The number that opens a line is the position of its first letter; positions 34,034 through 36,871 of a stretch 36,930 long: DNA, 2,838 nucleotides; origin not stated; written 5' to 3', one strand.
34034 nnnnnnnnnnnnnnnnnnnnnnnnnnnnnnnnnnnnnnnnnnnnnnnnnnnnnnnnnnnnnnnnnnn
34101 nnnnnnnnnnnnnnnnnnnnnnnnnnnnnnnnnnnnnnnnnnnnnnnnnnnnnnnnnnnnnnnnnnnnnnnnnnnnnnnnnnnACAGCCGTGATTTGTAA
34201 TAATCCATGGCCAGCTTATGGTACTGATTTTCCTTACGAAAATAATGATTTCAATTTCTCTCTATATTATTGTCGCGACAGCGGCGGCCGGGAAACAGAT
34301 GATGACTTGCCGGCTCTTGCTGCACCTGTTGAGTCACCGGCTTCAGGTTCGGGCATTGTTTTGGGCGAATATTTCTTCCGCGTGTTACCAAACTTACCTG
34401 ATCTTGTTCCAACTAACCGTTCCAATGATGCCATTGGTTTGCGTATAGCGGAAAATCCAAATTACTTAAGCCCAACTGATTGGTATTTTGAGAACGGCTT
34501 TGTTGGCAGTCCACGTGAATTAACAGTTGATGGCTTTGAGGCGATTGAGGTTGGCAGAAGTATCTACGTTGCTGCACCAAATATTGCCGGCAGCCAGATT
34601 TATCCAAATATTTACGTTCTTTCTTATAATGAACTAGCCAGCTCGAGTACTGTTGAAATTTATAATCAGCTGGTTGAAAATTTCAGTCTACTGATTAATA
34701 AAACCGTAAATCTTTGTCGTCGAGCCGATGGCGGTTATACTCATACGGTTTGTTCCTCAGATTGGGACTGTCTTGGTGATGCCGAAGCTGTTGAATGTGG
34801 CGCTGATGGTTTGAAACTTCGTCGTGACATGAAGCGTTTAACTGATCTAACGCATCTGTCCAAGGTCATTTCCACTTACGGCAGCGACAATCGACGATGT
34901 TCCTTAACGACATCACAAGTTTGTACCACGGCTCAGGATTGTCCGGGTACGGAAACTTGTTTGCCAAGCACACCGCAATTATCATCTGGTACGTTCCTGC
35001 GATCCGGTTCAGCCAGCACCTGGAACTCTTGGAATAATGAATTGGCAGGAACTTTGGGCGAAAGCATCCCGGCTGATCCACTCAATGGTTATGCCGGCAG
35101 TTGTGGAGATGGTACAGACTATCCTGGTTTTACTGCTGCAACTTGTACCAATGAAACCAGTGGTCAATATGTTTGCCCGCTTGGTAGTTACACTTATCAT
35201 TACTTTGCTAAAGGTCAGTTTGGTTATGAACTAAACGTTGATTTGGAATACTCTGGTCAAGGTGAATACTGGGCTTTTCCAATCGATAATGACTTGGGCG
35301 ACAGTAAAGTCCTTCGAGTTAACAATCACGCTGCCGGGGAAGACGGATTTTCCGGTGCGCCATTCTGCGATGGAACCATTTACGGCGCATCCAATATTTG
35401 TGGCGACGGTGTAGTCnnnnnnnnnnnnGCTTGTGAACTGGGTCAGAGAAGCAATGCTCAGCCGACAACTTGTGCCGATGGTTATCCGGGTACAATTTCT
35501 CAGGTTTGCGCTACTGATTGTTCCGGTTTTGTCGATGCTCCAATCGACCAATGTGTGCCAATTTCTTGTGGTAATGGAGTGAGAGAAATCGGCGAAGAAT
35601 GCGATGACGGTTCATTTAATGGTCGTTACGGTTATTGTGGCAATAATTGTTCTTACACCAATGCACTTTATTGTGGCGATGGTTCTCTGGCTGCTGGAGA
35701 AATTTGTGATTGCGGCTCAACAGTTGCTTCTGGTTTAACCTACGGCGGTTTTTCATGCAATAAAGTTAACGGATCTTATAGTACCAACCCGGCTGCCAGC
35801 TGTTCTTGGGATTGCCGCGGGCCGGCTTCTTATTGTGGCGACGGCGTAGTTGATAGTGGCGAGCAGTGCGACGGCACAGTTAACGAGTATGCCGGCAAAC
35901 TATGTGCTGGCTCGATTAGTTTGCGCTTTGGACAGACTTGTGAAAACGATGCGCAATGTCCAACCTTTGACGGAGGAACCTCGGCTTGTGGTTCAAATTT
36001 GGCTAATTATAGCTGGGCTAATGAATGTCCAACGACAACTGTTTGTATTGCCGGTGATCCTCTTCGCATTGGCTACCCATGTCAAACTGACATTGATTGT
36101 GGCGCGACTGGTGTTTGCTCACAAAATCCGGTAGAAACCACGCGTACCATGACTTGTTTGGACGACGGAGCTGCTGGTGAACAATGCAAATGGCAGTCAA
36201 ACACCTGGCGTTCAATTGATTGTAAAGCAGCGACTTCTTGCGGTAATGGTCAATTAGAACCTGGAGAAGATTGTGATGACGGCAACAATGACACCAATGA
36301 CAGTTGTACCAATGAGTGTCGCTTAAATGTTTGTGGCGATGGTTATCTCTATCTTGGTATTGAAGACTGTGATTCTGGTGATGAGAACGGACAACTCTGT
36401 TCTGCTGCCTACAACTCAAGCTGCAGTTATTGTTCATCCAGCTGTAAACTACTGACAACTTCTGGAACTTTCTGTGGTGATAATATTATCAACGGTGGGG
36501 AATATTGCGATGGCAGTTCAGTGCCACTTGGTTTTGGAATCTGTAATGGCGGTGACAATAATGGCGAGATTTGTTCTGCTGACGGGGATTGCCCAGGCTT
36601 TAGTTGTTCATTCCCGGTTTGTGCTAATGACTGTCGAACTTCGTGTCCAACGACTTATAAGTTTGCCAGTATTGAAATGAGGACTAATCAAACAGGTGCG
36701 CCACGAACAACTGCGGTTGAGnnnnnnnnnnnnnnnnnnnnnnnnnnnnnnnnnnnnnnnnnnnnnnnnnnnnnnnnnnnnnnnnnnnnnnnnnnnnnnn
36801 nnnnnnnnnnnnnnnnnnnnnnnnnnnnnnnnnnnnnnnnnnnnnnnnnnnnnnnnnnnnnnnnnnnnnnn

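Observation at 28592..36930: Giant multidomain ORF invisible in the supplied ORF track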

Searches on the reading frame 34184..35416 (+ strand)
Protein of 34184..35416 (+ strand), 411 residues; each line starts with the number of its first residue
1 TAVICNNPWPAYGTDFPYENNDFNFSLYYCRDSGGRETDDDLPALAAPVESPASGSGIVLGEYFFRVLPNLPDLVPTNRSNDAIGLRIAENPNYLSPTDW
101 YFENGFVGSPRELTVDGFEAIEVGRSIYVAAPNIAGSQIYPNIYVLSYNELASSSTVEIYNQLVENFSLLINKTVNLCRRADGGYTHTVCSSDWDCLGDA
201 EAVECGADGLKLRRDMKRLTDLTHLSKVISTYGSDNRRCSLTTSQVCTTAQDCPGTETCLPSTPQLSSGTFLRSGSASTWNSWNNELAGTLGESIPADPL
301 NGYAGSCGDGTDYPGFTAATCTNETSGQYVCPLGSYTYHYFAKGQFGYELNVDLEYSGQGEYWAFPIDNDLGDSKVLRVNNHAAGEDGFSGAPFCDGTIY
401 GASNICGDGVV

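Call 54: predict_structure(alignment_id=A3)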
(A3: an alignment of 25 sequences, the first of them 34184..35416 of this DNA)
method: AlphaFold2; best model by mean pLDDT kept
length: 411 residues; sequences in the alignment: 25
mean_pLDDT: 84.6   pTM: 0.87
mean pLDDT of the five models: 84.6, 81.5, 81.4, 80.2, 77.1
residues with pLDDT >= 90: 211; 70-90: 136; 50-70: 53; < 50: 11
segments of 3 or more residues with pLDDT < 50: 1-3, 404-411
pLDDT, mean of each block of 10 residues (from residue 1): 74 87 93 78 91 84 90 57 94 96 95 96 97 93 97 94 95 88 93 87 91 94 94 95 93 96 76 75 86 88 63 62 73 82 89 83 86 86 63 73 44 35
secondary structure, 60 per line:
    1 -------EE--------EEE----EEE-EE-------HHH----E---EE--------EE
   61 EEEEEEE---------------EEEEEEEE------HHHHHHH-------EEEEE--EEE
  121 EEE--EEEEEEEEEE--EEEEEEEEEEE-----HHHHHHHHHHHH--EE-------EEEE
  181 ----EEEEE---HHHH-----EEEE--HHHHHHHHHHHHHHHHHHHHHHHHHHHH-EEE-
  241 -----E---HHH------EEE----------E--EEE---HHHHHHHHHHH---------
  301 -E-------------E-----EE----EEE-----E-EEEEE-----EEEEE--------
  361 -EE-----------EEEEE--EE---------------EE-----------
elements in order: E18-20 E25-27 E59-67 E83-90 H97-103 E111-115 E118-123 E126-135 E138-148 H154-165 E177-180 E185-189 H193-196 E202-205 H208-235 E237-239 E259-261 E275-277 H281-291 E328-330 E338-342 E348-352 E375-379

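Call 56: fold_search(model_id=the predicted structure, library=pdb)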
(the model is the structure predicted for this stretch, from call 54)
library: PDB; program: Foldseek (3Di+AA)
matches with E <= 10: 1068; with E <= 0.001: 0
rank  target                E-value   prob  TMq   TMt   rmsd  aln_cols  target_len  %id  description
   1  8z9d_P                4.3e-03  0.94  0.20  0.37   9.4       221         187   10  cryo-EM structure of PSII-LHCII megacomplex from spinach (released 2024-11-13)
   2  4rth_B                8.1e-03  0.80  0.17  0.34  12.2       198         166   13  The crystal structure of PsbP from Zea mays (released 2015-03-11)
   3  6in9_A                9.7e-03  0.80  0.13  0.18   7.3       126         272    5  Crystal structure of MucB in complex with MucA(peri) (released 2019-07-24)
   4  1vr8                  1.4e-02  0.87  0.16  0.35   6.7       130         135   11  Crystal structure of GTP binding regulator (TM1622) from Thermotoga Maritima at 1.75 A resolution (released 2005-03-15)
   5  3wa5_B                1.5e-02  0.72  0.16  0.37   7.4       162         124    9  Crystal Structure of type VI peptidoglycan muramidase effector Tse3 in complex with its cognate immunity protein Tsi3 (released 2013-10-02)
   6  6e5d                  2.0e-02  0.82  0.17  0.34   9.6       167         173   14  Crystal structure of LpqN involved in cell envelope biogenesis of Mycobacterium tuberculosis (released 2019-07-24)
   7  6in9_B                2.2e-02  0.66  0.13  0.18   7.3       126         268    5  Crystal structure of MucB in complex with MucA(peri) (released 2019-07-24)
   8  7wff_f                2.3e-02  0.82  0.20  0.42   7.0       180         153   12  Subcomplexes B,M and L in the Cylic electron transfer supercomplex NDH-PSI from Arabidopsis (released 2022-03-16)
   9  3sao_B                3.0e-02  0.20  0.10  0.22  16.3       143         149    9  The Siderocalin Ex-FABP functions through dual ligand specificities (released 2011-12-28)
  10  3lyd_B                3.4e-02  0.51  0.16  0.33  16.1       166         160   11  Crystal structure of Putative uncharacterized protein from Jonesia denitrificans (released 2010-03-09)
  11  2xb3                  3.8e-02  0.85  0.21  0.46   6.0       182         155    9  The Structure of Cyanobacterial PsbP (released 2010-08-25)
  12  4dsc_B                4.3e-02  0.20  0.10  0.19  14.9       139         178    8  Complex structure of abscisic acid receptor PYL3 with (+)-ABA in spacegroup of H32 at 1.95A (released 2012-06-06)
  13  3lyd_A                4.6e-02  0.44  0.16  0.33  16.4       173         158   10  Crystal structure of Putative uncharacterized protein from Jonesia denitrificans (released 2010-03-09)
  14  4luq_C                4.6e-02  0.35  0.15  0.32   8.2       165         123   12  Crystal structure of virulence effector Tse3 in complex with neutralizer Tsi3 (released 2013-09-18)
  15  3otl_A                5.4e-02  0.15  0.10  0.20  10.3       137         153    7  Three-dimensional Structure of the putative uncharacterized protein from Rhizobium leguminosarum at the resolution 1.9 (released 2010-09-22)
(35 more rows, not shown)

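Call 68: fold_search(model_id=the predicted structure, library=viral)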
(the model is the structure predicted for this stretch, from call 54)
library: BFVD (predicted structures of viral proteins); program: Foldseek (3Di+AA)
matches with E <= 10: 929; with E <= 0.001: 2
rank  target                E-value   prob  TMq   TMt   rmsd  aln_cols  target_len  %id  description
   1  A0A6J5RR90            1.7e-04  1.00  0.21  0.39   5.8       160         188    9  Lipoprotein [uncultured Caudovirales phage]
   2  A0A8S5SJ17            3.8e-04  1.00  0.20  0.20   9.6       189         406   12  Host cell surface-exposed lipoprotein [Siphoviridae sp. ctvhu9]
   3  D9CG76                8.5e-03  0.25  0.10  0.18  12.0       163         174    8  (no name in the UniProt tables at hand)
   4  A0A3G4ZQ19            4.8e-02  0.15  0.10  0.10  14.4       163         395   10  ATPase AAA-type core domain-containing protein [Barrevirus sp.]
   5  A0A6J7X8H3            4.8e-02  0.13  0.09  0.15  20.8       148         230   13  Uncharacterized protein [uncultured Caudovirales phage]
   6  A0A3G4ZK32            6.3e-02  0.33  0.11  0.21  14.0       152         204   10  Uncharacterized protein [Terrestrivirus sp.]
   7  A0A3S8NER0            7.5e-02  0.33  0.10  0.18   8.8        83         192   11  Uncharacterized protein [Sulfolobales Beppu filamentous virus 2]
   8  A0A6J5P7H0            8.4e-02  0.13  0.09  0.17  15.1       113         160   12  Uncharacterized protein [uncultured Caudovirales phage]
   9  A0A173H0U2            8.9e-02  0.14  0.11  0.25  13.9       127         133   13  (no name in the UniProt tables at hand)
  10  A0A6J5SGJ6            9.5e-02  0.18  0.10  0.26  14.7       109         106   16  Tail completion protein [uncultured Caudovirales phage]
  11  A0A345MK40            1.0e-01  0.25  0.13  0.32  13.6       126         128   16  Uncharacterized protein [Bacillus phage BSP38]
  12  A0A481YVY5            1.1e-01  0.12  0.13  0.07  16.4       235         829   12  Uncharacterized protein [Marseillevirus LCMAC102]
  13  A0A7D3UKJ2            1.5e-01  0.35  0.12  0.32   8.8       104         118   10  (no name in the UniProt tables at hand)
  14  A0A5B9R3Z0            1.6e-01  0.06  0.09  0.10  18.9       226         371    9  Uncharacterized protein [Cacatuid alphaherpesvirus 2]
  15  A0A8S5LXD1            1.9e-01  0.13  0.11  0.30  11.7       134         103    6  Uncharacterized protein [Myoviridae sp. ctZgq1]
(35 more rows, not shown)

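Call 70: search_protein_representatives(protein=window:34184-35416:+)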
Query: 411 residues. Proteins with E-value up to 0.001 (for the whole library): 1212; up to 1e-10: 1094; up to 1e-30: 224. The best 150 are listed.
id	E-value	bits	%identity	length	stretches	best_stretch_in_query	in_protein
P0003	2.9e-165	567.0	63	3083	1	2-411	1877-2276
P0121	5.8e-100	351.8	50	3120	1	23-411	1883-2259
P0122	2.4e-99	349.8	52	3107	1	2-411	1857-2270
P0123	8.1e-91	321.7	49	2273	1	1-411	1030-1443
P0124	3.4e-90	319.7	46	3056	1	2-411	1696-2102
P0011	9.2e-88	311.6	49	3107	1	2-411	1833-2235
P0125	1.3e-87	311.2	44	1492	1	1-411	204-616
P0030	1.0e-85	304.9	47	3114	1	1-410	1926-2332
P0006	1.4e-85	304.5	48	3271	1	2-411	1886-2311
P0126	5.4e-85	302.5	50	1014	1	1-411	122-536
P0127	5.8e-83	295.8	46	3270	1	20-411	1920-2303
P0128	1.8e-82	294.2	46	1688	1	2-411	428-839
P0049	2.7e-81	290.4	48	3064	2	212-411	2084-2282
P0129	5.2e-81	289.4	42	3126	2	3-411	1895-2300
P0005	5.7e-81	289.3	46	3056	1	2-410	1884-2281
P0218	1.4e-40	156.1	44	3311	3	1-175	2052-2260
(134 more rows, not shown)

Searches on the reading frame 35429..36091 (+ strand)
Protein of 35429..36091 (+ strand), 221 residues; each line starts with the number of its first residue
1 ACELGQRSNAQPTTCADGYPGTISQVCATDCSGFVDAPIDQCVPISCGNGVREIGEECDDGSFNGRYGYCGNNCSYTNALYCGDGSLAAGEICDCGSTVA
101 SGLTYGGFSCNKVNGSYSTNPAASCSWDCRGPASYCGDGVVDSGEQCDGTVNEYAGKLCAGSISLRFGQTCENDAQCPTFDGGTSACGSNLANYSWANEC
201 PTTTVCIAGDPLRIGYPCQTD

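Call 26: search_protein_families(library=pfam, proteins=[window:35429-36091:+], max_evalue=0.1)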
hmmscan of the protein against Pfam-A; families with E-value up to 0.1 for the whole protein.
window:35429-36091:+ (221 aa): 1 family
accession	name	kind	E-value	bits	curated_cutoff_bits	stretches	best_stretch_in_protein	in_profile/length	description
PF13948.11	DUF4215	-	0.067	13.9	27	0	133-148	18-33/47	Domain of unknown function (DUF4215)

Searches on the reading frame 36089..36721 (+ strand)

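Call 26: search_protein_families(library=pfam, proteins=[window:36089-36721:+], max_evalue=0.1)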
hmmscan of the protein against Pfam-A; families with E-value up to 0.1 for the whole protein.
window:36089-36721:+ (211 aa): 1 family
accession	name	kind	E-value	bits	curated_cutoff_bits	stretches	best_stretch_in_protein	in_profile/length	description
PF13948.11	DUF4215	-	0.00095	19.9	27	1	44-77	14-46/47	Domain of unknown function (DUF4215)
